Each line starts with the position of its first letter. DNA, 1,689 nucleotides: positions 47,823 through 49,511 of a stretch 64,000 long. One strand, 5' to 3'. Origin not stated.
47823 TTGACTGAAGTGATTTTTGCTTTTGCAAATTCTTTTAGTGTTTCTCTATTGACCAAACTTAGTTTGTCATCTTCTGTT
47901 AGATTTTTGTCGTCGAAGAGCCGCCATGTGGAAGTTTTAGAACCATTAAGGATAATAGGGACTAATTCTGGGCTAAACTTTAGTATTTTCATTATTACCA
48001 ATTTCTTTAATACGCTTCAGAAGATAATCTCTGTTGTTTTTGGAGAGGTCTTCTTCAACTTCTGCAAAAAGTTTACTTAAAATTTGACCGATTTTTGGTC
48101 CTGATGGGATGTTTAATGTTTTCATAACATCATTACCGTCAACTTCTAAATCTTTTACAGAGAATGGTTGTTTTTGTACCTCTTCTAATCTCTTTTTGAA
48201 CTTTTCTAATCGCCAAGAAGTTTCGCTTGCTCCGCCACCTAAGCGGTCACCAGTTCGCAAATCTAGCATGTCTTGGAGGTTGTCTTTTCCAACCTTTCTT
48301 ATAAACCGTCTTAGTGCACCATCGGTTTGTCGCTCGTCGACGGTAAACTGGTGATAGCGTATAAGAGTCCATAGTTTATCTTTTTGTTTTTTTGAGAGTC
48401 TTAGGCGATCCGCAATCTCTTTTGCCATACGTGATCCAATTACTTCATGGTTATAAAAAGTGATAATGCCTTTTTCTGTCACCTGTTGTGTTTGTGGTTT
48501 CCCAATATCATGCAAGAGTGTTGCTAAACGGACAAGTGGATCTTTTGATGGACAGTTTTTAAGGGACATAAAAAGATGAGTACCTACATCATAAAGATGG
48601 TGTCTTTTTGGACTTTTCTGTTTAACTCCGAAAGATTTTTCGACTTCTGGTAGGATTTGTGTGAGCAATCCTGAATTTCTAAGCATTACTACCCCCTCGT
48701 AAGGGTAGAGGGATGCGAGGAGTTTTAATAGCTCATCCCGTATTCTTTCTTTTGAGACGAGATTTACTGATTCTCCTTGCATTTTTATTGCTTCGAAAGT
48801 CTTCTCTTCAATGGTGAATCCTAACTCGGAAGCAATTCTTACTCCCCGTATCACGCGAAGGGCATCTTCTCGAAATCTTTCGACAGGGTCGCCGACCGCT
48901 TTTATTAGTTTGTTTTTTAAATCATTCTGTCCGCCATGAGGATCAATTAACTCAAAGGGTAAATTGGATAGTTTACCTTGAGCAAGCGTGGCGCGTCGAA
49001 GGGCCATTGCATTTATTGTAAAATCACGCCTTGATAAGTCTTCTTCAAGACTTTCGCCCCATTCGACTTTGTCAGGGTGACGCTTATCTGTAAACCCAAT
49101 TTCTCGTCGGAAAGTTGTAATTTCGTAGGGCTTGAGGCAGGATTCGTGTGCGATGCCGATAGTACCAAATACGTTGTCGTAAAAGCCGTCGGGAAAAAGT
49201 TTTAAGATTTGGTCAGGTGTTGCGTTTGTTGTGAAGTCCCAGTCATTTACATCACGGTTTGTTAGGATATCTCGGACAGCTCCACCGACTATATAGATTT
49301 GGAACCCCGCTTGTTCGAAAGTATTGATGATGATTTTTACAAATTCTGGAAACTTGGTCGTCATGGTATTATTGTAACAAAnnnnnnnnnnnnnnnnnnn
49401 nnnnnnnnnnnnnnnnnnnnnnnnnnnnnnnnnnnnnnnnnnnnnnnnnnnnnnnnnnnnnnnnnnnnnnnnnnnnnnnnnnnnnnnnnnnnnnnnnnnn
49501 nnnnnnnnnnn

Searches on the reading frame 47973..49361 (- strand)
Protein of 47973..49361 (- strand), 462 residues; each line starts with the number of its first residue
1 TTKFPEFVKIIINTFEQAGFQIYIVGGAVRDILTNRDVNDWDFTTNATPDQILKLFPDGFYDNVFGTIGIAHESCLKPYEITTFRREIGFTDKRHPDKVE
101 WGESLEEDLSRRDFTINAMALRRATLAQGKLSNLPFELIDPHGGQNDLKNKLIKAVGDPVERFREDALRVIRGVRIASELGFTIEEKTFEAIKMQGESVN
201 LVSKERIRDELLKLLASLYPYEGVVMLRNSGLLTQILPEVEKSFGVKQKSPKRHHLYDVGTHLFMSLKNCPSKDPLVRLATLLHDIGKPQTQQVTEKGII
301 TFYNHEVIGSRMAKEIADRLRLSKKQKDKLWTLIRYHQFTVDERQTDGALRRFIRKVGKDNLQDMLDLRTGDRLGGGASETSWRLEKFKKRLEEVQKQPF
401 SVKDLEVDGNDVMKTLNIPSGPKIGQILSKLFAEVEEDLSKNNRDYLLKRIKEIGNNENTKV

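Call 36: search_protein_families(library=pfam, proteins=[window:47973-49361:-], max_evalue=0.01)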
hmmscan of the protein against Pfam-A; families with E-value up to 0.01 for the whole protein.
window:47973-49361:- (462 aa): 4 families
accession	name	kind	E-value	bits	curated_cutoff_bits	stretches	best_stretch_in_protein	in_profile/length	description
PF01743.26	PolyA_pol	-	6.1e-32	111.1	23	1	22-153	1-125/126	Poly A polymerase head domain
PF12627.12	PolyA_pol_RNAbd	-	4.3e-19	68.5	22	1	181-241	1-61/64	Probable RNA and SrmB- binding site of polymerase A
PF01966.28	HD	-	1.5e-09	38.6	22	1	272-342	22-90/116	HD domain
PF13735.12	tRNA_NucTran2_2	-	6e-07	30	27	1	313-449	24-147/149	tRNA nucleotidyltransferase domain 2 putative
